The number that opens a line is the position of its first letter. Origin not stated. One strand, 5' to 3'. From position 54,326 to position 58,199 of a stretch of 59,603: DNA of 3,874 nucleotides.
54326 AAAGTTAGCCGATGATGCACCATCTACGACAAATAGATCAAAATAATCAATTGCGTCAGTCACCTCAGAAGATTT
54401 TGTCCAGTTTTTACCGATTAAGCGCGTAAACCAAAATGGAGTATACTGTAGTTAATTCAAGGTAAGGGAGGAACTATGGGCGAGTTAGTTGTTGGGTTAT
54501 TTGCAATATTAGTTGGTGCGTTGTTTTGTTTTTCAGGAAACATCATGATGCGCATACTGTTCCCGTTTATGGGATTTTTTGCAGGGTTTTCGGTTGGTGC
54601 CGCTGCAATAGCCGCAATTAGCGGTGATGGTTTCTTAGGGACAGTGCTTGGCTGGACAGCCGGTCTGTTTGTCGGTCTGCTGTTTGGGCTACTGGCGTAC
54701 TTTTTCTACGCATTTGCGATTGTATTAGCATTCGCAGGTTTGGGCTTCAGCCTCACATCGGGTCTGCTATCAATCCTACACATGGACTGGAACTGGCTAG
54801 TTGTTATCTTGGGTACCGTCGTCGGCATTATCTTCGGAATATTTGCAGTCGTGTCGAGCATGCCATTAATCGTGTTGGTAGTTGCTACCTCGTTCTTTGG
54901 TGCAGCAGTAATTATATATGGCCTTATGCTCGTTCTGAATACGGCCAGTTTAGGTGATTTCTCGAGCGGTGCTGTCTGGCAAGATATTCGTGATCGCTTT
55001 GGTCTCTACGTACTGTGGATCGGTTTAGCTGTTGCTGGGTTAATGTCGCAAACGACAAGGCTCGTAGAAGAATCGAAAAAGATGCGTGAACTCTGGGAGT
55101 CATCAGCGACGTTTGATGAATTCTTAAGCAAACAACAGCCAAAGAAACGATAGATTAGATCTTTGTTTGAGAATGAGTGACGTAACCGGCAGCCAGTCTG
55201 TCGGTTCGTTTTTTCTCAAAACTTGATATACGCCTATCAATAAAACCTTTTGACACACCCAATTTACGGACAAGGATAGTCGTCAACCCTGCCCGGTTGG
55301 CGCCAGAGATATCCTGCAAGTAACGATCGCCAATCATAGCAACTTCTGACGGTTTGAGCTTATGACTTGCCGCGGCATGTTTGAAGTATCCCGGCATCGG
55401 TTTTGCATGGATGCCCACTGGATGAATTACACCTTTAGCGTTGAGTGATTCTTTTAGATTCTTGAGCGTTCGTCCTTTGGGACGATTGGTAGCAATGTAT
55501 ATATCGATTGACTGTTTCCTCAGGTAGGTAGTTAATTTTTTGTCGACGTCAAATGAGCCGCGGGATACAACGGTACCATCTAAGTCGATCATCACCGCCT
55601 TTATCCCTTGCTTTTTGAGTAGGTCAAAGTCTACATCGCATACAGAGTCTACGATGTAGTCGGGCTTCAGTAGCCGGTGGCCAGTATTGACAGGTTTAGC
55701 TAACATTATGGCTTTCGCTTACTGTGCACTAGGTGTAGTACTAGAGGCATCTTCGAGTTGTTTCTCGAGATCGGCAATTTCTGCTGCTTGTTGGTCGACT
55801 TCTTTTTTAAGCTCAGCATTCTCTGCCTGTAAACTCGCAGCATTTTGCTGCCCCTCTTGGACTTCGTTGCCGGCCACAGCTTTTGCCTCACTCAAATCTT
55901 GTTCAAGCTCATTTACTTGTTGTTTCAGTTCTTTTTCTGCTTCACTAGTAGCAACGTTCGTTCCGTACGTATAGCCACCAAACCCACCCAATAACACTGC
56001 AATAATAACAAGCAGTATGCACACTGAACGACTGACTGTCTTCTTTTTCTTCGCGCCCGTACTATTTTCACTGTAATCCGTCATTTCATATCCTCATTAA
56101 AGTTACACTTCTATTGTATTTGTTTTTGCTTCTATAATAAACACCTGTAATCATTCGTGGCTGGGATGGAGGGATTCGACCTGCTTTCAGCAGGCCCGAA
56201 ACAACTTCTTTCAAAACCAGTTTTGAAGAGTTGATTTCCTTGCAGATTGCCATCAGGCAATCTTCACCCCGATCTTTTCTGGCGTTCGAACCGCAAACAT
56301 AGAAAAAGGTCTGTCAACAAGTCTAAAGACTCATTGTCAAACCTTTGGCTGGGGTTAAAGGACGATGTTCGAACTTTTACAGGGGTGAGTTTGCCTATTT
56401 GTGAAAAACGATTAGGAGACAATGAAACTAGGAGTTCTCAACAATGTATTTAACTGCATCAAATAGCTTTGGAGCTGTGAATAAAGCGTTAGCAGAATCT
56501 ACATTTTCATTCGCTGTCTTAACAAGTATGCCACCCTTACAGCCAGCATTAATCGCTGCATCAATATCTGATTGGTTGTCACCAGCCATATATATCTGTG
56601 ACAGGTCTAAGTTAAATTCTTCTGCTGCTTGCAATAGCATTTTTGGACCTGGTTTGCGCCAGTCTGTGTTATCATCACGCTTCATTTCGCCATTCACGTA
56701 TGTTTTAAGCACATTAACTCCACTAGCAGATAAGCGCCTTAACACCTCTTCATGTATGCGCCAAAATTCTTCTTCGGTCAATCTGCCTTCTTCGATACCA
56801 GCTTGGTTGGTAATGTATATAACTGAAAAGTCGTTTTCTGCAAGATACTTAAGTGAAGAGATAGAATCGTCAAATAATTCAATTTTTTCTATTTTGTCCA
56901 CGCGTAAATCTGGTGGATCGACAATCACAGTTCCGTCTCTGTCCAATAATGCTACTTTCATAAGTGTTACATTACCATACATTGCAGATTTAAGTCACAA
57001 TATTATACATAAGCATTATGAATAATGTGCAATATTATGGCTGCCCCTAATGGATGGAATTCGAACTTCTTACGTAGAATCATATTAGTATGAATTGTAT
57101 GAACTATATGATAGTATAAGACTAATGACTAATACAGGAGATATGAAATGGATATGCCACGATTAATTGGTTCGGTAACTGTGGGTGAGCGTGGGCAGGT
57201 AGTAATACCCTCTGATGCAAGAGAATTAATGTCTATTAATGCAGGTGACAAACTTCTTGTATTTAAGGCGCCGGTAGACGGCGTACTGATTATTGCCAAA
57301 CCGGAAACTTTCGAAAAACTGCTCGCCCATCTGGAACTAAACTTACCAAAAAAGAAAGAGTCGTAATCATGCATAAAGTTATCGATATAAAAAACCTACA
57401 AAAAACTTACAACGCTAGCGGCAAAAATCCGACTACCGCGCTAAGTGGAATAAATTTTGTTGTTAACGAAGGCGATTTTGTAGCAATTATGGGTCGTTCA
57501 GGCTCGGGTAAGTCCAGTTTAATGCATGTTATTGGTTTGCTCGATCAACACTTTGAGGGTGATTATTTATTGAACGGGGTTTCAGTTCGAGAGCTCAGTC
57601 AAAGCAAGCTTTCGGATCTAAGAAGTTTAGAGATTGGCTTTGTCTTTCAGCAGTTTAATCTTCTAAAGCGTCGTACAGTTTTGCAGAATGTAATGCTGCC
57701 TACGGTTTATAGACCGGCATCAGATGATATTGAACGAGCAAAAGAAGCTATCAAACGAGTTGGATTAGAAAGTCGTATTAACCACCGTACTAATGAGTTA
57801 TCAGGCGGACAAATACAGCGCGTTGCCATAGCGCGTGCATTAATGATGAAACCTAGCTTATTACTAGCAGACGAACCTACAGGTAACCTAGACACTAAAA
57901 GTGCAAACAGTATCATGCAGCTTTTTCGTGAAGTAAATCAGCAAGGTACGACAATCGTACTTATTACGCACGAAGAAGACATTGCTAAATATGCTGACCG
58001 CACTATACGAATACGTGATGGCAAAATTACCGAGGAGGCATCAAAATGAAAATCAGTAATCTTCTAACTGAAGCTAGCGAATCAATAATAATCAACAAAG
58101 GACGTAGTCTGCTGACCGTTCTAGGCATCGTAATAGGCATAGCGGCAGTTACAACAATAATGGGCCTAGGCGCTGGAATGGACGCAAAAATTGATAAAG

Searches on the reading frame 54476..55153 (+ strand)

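Call 91: search_protein_families(library=pfam, proteins=[window:54476-55153:+], max_evalue=0.001)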
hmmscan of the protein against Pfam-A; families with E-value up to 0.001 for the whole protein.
window:54476-55153:+ (225 aa): 1 family
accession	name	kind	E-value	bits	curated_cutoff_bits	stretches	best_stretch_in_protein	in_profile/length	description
PF13886.12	TM7S3_TM198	-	1e-09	38.8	29.2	1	8-192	2-198/199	TM7S3/TM198-like domain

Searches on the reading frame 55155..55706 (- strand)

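Call 91: search_protein_families(library=pfam, proteins=[window:55155-55706:-], max_evalue=0.001)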
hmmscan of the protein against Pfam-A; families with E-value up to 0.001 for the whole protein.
window:55155-55706:- (183 aa): 4 families
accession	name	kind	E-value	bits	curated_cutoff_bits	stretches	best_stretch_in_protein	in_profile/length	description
PF13242.12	Hydrolase_like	-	6.9e-15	55.2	22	1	101-148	3-50/75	HAD-hyrolase-like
PF00702.32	Hydrolase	-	1.8e-12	48.5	26.4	1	57-140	105-191/191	haloacid dehalogenase-like hydrolase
PF09419.16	PGP_phosphatase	-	2.4e-09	37.5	20.4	1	10-147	14-164/168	Mitochondrial PGP phosphatase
PF13419.12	HAD_2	-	8.3e-08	33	23.8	1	59-146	88-178/178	Haloacid dehalogenase-like hydrolase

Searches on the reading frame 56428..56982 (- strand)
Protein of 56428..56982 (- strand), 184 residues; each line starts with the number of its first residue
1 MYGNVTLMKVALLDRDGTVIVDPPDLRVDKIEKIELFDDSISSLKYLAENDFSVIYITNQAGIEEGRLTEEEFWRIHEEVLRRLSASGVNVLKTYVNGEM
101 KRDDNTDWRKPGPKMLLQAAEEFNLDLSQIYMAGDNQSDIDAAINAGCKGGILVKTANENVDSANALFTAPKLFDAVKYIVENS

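Call 91: search_protein_families(library=pfam, proteins=[window:56428-56982:-], max_evalue=0.001)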
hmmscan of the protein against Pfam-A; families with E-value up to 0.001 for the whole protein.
window:56428-56982:- (184 aa): 4 families
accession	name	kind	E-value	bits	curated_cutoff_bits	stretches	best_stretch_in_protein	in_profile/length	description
PF13242.12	Hydrolase_like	-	4.1e-12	46.3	22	1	108-166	2-60/75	HAD-hyrolase-like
PF13419.12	HAD_2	-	9.3e-09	36.1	23.8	1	104-149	129-174/178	Haloacid dehalogenase-like hydrolase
PF00702.32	Hydrolase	-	1.7e-08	35.5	26.4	1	14-147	77-191/191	haloacid dehalogenase-like hydrolase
PF08645.17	PNK3P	-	9.9e-08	32.3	22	1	9-137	1-127/161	Polynucleotide kinase 3 phosphatase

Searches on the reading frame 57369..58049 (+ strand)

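Call 91: search_protein_families(library=pfam, proteins=[window:57369-58049:+], max_evalue=0.001)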
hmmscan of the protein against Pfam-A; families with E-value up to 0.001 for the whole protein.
window:57369-58049:+ (226 aa): 4 families
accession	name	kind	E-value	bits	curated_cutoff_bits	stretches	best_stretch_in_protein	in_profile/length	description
PF00005.33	ABC_tran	-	3e-30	106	25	1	25-171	1-136/137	ABC transporter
PF13304.12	AAA_21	-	3.8e-09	37.5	27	0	37-96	1-63/304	AAA domain, putative AbiEii toxin, Type IV TA system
PF02463.25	SMC_N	-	8e-08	32.4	40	1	36-217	25-213/220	RecF/RecN/SMC N terminal domain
PF20703.3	nSTAND1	-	0.00081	19.6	27.1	1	33-60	31-57/379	Novel STAND NTPase 1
